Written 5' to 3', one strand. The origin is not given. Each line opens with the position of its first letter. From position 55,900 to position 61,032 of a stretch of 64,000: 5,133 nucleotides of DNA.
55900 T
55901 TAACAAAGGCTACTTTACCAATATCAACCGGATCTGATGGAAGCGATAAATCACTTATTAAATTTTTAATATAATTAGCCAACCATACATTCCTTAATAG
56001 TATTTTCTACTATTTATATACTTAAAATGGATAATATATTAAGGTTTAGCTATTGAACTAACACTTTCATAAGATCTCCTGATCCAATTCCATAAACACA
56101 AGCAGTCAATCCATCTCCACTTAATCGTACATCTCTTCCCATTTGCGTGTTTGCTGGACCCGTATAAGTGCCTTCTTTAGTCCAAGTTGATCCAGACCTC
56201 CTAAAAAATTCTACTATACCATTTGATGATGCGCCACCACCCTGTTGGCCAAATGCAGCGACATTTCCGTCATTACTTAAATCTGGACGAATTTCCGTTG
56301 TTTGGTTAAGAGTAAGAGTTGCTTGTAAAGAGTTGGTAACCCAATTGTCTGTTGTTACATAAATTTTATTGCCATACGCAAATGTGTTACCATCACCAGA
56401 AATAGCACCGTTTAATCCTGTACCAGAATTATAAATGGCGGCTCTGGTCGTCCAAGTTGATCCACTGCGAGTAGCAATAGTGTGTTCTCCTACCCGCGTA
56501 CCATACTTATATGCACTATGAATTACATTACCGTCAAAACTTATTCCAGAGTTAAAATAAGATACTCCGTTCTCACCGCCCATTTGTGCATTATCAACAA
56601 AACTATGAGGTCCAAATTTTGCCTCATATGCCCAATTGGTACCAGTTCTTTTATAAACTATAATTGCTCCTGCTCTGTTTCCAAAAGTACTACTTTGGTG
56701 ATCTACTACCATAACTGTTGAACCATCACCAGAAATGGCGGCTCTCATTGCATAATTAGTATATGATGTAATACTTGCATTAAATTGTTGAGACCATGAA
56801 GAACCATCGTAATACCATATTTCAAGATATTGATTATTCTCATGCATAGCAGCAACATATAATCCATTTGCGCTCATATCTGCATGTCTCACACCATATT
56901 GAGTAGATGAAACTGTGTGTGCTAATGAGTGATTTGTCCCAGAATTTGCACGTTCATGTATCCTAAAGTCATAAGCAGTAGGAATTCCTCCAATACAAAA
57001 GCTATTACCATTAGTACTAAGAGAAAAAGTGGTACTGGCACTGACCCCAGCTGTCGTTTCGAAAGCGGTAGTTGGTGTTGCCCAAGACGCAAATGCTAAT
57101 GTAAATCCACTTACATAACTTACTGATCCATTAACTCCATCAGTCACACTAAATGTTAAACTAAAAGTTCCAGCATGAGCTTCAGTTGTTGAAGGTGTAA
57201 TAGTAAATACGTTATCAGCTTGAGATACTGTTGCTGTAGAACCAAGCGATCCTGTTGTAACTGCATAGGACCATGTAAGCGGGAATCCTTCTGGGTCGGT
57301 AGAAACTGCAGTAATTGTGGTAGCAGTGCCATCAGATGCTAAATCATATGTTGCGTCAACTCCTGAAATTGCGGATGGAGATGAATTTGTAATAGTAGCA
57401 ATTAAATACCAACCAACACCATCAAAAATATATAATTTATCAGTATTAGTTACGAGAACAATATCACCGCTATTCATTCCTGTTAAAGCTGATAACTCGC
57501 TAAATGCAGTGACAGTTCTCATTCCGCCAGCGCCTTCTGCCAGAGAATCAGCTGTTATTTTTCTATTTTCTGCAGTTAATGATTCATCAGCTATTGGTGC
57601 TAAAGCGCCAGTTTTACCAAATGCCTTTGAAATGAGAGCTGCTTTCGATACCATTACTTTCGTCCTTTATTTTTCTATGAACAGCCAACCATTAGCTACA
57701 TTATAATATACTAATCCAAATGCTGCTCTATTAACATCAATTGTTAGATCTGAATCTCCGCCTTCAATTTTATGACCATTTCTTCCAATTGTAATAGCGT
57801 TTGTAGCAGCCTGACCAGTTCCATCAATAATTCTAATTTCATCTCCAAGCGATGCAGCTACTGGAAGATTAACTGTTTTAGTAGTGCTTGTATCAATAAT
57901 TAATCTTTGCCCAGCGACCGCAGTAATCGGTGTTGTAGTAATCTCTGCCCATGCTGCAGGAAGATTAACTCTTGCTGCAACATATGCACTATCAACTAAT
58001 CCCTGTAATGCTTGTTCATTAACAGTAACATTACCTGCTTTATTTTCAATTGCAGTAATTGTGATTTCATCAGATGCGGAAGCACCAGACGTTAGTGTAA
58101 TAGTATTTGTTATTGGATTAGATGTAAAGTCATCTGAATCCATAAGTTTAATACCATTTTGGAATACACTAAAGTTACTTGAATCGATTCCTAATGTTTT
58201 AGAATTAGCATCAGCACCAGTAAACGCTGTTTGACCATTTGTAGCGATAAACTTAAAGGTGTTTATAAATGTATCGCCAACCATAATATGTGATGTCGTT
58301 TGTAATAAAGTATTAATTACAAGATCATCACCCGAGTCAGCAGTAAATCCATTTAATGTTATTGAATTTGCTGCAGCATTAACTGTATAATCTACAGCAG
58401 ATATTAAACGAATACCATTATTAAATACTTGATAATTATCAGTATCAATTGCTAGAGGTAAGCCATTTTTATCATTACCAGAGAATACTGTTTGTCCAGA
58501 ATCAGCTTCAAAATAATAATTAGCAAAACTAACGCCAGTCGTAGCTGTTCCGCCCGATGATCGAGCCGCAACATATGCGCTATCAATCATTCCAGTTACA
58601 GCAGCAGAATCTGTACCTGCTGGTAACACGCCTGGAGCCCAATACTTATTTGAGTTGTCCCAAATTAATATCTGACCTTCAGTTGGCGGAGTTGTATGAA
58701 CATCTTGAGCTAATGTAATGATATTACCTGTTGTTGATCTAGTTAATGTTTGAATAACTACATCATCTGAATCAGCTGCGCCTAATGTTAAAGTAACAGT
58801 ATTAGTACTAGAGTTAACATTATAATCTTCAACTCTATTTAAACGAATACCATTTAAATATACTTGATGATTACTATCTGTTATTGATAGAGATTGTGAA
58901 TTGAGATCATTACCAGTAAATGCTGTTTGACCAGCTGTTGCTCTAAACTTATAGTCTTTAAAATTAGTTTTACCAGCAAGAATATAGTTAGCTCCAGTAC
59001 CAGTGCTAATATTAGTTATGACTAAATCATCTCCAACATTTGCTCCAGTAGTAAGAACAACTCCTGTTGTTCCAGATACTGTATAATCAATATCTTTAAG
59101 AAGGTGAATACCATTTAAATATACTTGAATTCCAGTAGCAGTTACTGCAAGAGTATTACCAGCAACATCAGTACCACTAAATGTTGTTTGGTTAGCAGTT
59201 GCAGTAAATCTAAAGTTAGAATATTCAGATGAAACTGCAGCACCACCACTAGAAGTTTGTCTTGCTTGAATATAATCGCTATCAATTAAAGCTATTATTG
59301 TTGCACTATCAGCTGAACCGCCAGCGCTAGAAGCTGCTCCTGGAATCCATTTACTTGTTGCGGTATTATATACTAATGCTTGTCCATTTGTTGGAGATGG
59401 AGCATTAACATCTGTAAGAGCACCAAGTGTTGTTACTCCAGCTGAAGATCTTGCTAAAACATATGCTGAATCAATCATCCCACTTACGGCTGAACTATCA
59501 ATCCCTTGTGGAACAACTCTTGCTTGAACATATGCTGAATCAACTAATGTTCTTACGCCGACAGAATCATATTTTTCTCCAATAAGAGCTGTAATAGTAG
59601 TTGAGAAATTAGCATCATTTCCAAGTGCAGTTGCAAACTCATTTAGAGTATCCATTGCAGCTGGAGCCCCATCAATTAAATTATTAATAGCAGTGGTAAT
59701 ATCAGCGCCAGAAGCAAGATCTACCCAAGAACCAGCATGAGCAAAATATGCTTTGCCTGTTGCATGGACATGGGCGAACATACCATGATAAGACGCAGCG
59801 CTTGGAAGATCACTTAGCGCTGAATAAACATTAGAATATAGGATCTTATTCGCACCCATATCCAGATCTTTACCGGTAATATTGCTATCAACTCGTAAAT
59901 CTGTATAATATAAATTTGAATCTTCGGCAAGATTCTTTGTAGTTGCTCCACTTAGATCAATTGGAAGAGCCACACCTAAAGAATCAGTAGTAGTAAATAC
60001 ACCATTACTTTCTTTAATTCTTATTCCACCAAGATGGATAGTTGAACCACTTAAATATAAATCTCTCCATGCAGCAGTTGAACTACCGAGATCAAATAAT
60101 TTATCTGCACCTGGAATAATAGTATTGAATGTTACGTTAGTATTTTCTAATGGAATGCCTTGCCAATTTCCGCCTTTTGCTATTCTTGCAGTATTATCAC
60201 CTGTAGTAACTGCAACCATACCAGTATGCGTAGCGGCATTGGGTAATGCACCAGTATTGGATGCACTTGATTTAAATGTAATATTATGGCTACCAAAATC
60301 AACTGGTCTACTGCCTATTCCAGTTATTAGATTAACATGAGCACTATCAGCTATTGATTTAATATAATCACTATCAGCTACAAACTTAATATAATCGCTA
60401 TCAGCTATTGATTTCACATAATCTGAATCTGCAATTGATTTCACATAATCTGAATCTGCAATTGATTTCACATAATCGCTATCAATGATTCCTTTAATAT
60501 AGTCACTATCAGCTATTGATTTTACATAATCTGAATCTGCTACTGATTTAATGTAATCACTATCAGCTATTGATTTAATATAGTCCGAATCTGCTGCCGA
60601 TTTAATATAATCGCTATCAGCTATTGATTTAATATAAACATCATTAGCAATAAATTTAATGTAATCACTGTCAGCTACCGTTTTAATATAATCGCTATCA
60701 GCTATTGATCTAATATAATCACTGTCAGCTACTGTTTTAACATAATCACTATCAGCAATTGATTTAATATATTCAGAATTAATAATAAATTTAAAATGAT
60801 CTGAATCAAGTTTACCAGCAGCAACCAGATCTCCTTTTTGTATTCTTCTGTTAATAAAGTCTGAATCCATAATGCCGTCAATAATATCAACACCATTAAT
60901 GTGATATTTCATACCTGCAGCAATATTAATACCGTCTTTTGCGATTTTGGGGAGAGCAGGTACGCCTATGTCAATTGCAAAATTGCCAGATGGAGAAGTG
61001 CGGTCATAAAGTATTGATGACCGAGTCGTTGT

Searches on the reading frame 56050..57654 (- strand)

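Call 4: search_protein_families(library=pfam, proteins=[window:56050-57654:-], max_evalue=0.01)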
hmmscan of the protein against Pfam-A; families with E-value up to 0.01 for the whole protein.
window:56050-57654:- (534 aa): 2 families
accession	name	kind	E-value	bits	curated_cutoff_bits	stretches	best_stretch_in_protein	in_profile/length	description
PF18975.6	DUF5711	-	0.005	16.6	26.3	0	250-317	91-157/344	Family of unknown function (DUF5711)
PF17892.7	Cadherin_5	-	0.0051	17.1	26.5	0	105-180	15-91/98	Cadherin-like domain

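Call 5: search_protein_families(library=phrogs, proteins=[window:56050-57654:-], max_evalue=0.001)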
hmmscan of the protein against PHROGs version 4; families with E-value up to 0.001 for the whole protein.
window:56050-57654:- (534 aa): 0 families

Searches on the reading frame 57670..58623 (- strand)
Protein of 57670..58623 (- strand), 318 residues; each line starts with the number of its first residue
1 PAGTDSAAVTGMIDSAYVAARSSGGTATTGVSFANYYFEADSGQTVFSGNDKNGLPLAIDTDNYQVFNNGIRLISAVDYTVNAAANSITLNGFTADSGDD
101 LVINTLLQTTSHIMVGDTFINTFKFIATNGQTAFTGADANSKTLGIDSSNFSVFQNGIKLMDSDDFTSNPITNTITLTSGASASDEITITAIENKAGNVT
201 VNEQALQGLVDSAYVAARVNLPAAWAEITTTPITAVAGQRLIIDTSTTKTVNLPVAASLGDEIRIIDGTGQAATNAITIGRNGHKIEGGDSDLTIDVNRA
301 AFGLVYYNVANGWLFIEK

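Call 72: predict_structure(alignment_id=A5)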
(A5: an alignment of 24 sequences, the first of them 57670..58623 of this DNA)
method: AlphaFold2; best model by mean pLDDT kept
length: 318 residues; sequences in the alignment: 24
mean_pLDDT: 82.2   pTM: 0.39
mean pLDDT of the five models: 82.2, 81.6, 80.3, 80.2, 80.2
residues with pLDDT >= 90: 179; 70-90: 65; 50-70: 46; < 50: 28
segments of 3 or more residues with pLDDT < 50: 1-4, 22-30, 110-115, 196-200
pLDDT, mean of each block of 10 residues (from residue 1): 47 54 45 83 94 89 84 89 94 92 76 55 95 95 85 92 92 94 96 60 53 53 81 92 95 93 94 95 92 92 94 88
secondary structure, 60 per line:
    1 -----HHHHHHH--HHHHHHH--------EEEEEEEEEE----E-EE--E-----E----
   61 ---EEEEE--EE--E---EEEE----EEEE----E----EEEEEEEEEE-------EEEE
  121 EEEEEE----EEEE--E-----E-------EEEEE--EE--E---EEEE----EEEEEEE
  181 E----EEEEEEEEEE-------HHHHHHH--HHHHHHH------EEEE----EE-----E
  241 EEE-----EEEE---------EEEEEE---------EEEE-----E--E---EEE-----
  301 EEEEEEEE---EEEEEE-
elements in order: H6-12 H15-21 E30-39 E64-68 E79-82 E87-90 E100-109 E117-126 E131-134 E151-155 E166-169 E174-181 E186-195 H203-209 H212-218 E225-228 E240-243 E249-252 E262-267 E277-280 E293-295 E301-308 E312-317

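Call 76: fold_search(model_id=the predicted structure, library=pdb)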
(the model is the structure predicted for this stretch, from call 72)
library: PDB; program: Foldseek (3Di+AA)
matches with E <= 10: 500; with E <= 0.001: 10
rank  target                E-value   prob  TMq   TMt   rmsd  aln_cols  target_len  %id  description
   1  7rej_A                6.5e-08  1.00  0.28  0.27   1.4        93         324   26  Tailspike protein 4 (TSP4) from phage CBA120, residues 1-335, obtained in the presence of NaK-Tartrate (released 2022-02-23)
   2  9f4b_FA               6.5e-08  1.00  0.21  0.12  17.2       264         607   14  Pre-assembled baseplate cup of Klebsiella phage KP1 variant vB_Kpn_Lilla1 (released 2025-05-14)
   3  7rfo_B                1.0e-07  1.00  0.28  0.27   1.3        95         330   24  SeMet Tailspike protein 4 (TSP4) phage CBA120, residues 1-335, obtained in the presence of LiSO4 (released 2022-02-23)
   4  7rej_B                1.9e-07  1.00  0.28  0.36   1.3        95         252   24  Tailspike protein 4 (TSP4) from phage CBA120, residues 1-335, obtained in the presence of NaK-Tartrate (released 2022-02-23)
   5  7rfo_C                7.2e-07  1.00  0.28  0.27   1.3        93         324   26  SeMet Tailspike protein 4 (TSP4) phage CBA120, residues 1-335, obtained in the presence of LiSO4 (released 2022-02-23)
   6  7rfv                  3.8e-06  1.00  0.28  0.37   1.3        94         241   24  Tailspike protein 4 (TSP4) from phage CBA120, residues 1-250, obtained in the presence of PEG8000 (released 2022-02-23)
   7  7rfo_A                1.0e-05  1.00  0.29  0.28   1.5        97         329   25  SeMet Tailspike protein 4 (TSP4) phage CBA120, residues 1-335, obtained in the presence of LiSO4 (released 2022-02-23)
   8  9f4a_LS               1.9e-05  1.00  0.26  0.14   3.2       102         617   22  Interface between baseplate cup and extended tail tube/sheath of Klebsiella phage KP1 variant vB_Kpn_Lilla1 (released 2025-05-14)
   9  5iv5_AC               7.0e-05  1.00  0.22  0.13  15.5       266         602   15  Cryo-electron microscopy structure of the hexagonal pre-attachment T4 baseplate-tail tube complex (released 2016-05-18)
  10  9ny6_C                6.2e-04  1.00  0.24  0.26   3.3       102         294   16  Pseudomonas phage Pa223 capsid spike (released 2025-08-06)
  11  9efk_AE               1.0e-03  1.00  0.19  0.33  22.4       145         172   23  Cryo-EM structure of the portal-tail complex of LME-1 phage (released 2025-04-16)
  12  9k09_U                1.5e-03  0.98  0.19  0.07  22.9       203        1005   13  Cyanophage A4 portal-tail complex (released 2025-04-09)
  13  1qex_A                1.6e-03  1.00  0.26  0.28   2.6       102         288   22  BACTERIOPHAGE T4 GENE PRODUCT 9 (GP9), THE TRIGGER OF TAIL CONTRACTION AND THE LONG TAIL FIBERS CONNECTOR (released 1999-10-05)
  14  7vul_A                1.7e-03  0.87  0.21  0.12  25.7       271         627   10  Structure of Klebsiella Phage P560 depolymerase (released 2022-11-16)
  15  7vul_B                3.7e-03  0.87  0.23  0.13  24.2       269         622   10  Structure of Klebsiella Phage P560 depolymerase (released 2022-11-16)
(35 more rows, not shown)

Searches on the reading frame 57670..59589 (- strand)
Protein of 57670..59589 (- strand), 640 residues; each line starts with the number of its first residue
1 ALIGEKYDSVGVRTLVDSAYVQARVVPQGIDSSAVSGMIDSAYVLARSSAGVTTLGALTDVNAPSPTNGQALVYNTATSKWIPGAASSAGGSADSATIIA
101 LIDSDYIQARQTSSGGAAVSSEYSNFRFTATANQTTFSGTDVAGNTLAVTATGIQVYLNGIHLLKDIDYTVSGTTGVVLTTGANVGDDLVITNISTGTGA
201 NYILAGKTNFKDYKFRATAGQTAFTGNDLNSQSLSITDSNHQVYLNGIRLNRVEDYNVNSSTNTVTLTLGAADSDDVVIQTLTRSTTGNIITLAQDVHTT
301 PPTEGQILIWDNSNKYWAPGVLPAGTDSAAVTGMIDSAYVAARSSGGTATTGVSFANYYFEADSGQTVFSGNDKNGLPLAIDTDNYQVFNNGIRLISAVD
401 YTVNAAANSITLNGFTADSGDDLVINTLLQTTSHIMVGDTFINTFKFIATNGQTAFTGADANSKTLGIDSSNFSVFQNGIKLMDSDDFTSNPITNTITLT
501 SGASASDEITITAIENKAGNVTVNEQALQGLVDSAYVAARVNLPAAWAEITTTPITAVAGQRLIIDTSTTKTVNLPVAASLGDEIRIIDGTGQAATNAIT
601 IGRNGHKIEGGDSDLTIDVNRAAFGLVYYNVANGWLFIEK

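Call 62: search_protein_representatives(protein=window:57670-59589:-)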
Query: 640 residues. Proteins with E-value up to 0.001 (for the whole library): 4686; up to 1e-10: 858; up to 1e-30: 130. The best 150 are listed.
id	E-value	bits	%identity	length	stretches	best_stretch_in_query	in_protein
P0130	0.0e+00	1261.3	85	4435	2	1-640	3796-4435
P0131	4.9e-187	639.7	95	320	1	322-640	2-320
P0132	3.9e-135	468.3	38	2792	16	323-556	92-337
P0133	2.6e-131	455.7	42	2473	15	544-639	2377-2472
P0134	9.5e-129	447.2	47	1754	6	330-640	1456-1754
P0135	2.3e-126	439.3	56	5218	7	307-545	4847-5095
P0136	6.3e-111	388.4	43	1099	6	440-639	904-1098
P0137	6.0e-108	378.5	43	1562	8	546-639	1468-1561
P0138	2.3e-107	376.6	43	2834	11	544-639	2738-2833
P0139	2.8e-106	373.0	42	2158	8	327-639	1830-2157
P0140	1.1e-105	371.1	40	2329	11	359-639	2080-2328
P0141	7.6e-104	365.0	45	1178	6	331-639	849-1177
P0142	3.3e-103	362.9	41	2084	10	358-639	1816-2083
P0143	2.9e-102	359.8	44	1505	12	544-639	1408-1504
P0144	9.1e-102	358.1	45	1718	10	323-528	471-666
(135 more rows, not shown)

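Call 78: search_dna_similar(query=window:57670-59589:-, collection=phages, mode=protein, max_rows=25)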
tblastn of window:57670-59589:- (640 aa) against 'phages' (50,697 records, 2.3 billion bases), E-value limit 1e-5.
Records with a match: 31; places in all: 32; records where one place covers at least 80% of the query: 0.
Best place of each record, by identity: <60% 31.
By first word of the organism name: Pelagibacter 11; Synechococcus 11; Xanthomonas 4; Nitratiruptor 2; Limnohabitans 1; Roseobacter 1; Erwinia 1.
By host as written in the record: Synechococcus sp. 9; Candidatus Pelagibacter ubique HTCC1062 7; Xanthomonas hortorum pv. vitians CFBP8640 3; Candidatus Pelagibacter sp. HTCC1062 2; Synechococcus sp. WH7803 2; Limnohabitans sp. DCL3 1; Rhodobacteraceae bacterium FZCC0040 1; Nitratiruptor sp. YY08-13 1; and 5 more.
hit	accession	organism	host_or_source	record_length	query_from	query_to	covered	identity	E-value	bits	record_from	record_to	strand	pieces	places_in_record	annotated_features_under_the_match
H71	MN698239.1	Pelagibacter phage HTVC023P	Candidatus Pelagibacter sp. HTCC1062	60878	480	640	25%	33.7%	4e-8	63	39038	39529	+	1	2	hypothetical protein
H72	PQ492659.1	Limnohabitans phage DC33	Limnohabitans sp. DCL3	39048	445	590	23%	31.5%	6e-6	56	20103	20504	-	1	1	hypothetical protein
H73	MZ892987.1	Roseobacter phage CRP-207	Rhodobacteraceae bacterium FZCC0040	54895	437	515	12%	46.8%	7e-6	56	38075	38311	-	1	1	hypothetical protein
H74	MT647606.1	Pelagibacter phage Mosig EXVC030M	Candidatus Pelagibacter ubique HTCC1062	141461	549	639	14%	38.0%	4e-10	69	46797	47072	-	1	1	putative tail fiber protein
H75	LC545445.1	Nitratiruptor phage NrS-4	Nitratiruptor sp. YY08-13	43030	548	630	13%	41.7%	3e-8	63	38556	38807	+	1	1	phage tail fiber protein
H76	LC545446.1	Nitratiruptor phage NrS-5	Nitratiruptor sp. YY08-26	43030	548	630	13%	41.7%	3e-8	63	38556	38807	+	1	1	phage tail fiber protein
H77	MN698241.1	Pelagibacter phage HTVC027P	Candidatus Pelagibacter sp. HTCC1062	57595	556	640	13%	40.2%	1e-7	62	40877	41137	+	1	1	putative tail protein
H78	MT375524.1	Pelagibacter phage Gjalp EXVC020P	Candidatus Pelagibacter ubique HTCC1062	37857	443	514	11%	47.2%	2e-6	57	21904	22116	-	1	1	tail fiber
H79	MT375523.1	Pelagibacter phage Eyrgjafa EXVC018P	Candidatus Pelagibacter ubique HTCC1062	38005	443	514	11%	47.2%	2e-6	57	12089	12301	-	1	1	tail fiber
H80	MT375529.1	Pelagibacter phage Kolga EXVC016S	Candidatus Pelagibacter sp H2P3alpha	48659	560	637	12%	43.0%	3e-8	63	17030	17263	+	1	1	tail fiber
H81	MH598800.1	Pelagibacter phage HTVC031P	Candidatus Pelagibacter ubique HTCC1062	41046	445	513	11%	47.8%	1e-6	58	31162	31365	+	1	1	tail fiber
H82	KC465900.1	Pelagibacter phage HTVC011P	Candidatus Pelagibacter ubique HTCC1062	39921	445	513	11%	47.8%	2e-6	57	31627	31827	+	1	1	tail fiber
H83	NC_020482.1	Pelagibacter phage HTVC011P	Candidatus Pelagibacter ubique HTCC1062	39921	445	513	11%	47.8%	2e-6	57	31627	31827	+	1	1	tail fiber protein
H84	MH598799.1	Pelagibacter phage HTVC025P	Candidatus Pelagibacter ubique HTCC1062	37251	445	513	11%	46.4%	3e-6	57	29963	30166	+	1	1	tail fiber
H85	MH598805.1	Pelagibacter phage HTVC109P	Candidatus Pelagibacter sp. HTCC7211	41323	443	513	11%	45.1%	6e-6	56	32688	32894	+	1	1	tail fiber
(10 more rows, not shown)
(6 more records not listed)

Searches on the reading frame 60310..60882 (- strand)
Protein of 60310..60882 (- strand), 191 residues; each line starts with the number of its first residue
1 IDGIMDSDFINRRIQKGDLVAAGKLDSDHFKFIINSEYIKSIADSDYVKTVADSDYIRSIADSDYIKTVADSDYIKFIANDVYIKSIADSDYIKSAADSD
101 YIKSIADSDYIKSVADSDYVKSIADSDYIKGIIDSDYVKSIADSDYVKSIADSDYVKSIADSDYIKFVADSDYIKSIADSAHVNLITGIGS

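Call 51: search_solved_structures(query=window:60310-60882:-, max_evalue=10, show_alignments=2)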
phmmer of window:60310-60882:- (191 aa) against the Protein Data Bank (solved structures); distinct sequences matched with E-value up to 10: 4.
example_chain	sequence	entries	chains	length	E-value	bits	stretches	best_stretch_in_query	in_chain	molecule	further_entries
10lk_d2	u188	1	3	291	0.029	17.6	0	44-89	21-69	HEAT repeat domain-containing protein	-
7emf_4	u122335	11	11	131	2.2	11.5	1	34-69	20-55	Mediator of RNA polymerase II transcription subunit 31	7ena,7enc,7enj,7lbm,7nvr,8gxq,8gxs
6w1s_Z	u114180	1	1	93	2.3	11.3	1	46-77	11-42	Mediator of RNA polymerase II transcription subunit 31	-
6xp5_Z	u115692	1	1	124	2.5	11.3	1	28-78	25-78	Mediator of RNA polymerase II transcription subunit 31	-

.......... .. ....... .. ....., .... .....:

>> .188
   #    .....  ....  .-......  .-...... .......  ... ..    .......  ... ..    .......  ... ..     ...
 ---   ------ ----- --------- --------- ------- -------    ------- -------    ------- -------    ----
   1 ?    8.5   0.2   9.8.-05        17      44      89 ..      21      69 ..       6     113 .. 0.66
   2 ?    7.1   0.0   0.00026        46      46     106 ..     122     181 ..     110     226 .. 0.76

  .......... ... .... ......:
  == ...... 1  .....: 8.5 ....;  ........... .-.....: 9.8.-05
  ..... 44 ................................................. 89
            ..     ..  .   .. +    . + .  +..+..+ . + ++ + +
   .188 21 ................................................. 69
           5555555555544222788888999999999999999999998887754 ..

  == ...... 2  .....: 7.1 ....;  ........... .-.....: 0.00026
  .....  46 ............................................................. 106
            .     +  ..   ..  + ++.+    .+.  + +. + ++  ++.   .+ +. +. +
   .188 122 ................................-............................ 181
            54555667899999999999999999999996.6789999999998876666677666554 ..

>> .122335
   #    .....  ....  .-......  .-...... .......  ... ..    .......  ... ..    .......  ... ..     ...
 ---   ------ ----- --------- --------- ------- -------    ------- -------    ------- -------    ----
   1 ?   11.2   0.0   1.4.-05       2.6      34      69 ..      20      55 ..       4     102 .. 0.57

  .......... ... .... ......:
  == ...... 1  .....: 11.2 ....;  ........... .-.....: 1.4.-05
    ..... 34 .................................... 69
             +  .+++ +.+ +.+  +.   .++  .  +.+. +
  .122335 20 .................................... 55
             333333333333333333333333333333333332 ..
